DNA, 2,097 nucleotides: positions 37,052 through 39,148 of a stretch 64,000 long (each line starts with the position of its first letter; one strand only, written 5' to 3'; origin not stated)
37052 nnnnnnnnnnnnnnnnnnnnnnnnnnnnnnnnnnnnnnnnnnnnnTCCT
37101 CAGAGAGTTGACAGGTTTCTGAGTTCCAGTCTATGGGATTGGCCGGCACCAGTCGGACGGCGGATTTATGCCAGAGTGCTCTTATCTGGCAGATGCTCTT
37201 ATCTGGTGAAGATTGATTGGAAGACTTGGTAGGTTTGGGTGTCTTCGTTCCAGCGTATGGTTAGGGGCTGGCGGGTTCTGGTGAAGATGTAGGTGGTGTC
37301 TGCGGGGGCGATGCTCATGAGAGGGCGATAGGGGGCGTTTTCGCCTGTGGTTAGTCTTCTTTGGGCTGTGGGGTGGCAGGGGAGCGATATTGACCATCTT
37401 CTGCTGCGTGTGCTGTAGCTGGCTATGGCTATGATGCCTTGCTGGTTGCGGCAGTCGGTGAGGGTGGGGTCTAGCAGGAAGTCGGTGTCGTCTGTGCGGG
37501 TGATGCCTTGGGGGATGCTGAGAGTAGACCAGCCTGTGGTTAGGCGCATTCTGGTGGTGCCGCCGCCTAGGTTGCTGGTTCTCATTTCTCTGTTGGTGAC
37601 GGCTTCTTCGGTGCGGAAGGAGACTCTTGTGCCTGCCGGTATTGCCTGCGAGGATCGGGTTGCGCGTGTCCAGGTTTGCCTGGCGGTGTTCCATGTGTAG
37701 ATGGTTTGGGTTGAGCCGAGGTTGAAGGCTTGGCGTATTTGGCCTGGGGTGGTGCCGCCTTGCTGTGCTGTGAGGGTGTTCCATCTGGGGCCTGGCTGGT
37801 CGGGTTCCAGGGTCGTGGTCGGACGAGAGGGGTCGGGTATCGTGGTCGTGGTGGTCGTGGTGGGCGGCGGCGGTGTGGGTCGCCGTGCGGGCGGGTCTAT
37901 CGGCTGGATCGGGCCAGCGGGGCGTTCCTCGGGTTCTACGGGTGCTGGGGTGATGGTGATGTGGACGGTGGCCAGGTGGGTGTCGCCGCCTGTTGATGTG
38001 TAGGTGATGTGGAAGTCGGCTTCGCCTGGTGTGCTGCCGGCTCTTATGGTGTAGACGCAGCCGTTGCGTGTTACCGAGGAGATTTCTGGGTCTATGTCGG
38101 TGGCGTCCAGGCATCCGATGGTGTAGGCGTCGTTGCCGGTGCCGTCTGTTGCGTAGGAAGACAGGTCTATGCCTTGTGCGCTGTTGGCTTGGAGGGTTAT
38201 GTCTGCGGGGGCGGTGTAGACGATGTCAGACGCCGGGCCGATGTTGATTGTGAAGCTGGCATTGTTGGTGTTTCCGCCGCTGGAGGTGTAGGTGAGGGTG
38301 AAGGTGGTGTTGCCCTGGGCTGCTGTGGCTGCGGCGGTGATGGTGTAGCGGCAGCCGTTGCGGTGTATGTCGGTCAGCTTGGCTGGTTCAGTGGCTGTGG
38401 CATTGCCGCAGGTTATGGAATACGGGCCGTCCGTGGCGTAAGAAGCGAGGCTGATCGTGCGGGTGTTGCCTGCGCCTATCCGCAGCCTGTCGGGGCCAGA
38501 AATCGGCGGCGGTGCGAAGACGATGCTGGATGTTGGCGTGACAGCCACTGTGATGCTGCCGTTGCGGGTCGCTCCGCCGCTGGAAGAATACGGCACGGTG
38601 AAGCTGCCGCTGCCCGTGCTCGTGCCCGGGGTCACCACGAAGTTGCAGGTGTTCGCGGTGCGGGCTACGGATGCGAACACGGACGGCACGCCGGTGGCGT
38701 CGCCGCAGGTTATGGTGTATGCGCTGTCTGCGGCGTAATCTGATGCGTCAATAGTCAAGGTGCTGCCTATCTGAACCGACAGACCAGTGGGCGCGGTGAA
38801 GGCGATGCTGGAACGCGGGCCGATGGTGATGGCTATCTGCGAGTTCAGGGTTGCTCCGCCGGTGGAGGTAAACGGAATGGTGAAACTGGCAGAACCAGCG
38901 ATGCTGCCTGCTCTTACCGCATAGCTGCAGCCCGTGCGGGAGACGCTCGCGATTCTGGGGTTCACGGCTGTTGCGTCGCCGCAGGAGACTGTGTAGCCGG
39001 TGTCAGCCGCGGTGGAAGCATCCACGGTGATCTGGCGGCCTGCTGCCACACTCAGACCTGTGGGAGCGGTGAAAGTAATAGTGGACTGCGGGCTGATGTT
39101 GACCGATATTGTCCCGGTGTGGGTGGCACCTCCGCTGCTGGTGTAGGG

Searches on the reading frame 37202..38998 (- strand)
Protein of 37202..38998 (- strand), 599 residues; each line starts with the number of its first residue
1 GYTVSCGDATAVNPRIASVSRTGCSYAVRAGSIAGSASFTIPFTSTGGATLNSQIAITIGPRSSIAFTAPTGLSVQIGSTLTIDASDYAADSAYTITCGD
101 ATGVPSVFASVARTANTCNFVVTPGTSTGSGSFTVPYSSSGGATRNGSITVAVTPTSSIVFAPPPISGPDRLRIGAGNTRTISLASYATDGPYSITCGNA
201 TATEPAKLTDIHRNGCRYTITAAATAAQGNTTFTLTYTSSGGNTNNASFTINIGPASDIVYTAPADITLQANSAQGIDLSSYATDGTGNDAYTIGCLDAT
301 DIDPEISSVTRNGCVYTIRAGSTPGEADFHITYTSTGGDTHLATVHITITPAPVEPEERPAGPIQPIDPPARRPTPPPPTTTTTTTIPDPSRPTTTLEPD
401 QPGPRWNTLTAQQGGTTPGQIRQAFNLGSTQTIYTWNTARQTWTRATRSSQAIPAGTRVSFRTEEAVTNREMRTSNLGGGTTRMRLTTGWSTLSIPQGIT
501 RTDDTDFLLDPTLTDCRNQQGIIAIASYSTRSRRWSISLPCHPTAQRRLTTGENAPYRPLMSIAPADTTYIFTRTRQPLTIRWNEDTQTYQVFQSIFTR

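Call 7: search_protein_families(library=pfam, proteins=[window:37202-38998:-], max_evalue=0.1)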
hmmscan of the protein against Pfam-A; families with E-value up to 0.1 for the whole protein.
window:37202-38998:- (599 aa): 1 family
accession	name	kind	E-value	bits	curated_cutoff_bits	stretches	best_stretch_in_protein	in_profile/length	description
PF24528.1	Ig_ADGRF3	-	0.0064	17.1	27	0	260-349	3-90/91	Adhesion G-protein coupled receptor F3-like, Ig-like domain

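Call 8: search_protein_families(library=ncbifam, proteins=[window:37202-38998:-], max_evalue=0.1)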
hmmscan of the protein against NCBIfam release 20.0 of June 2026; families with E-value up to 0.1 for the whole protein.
window:37202-38998:- (599 aa): 0 families
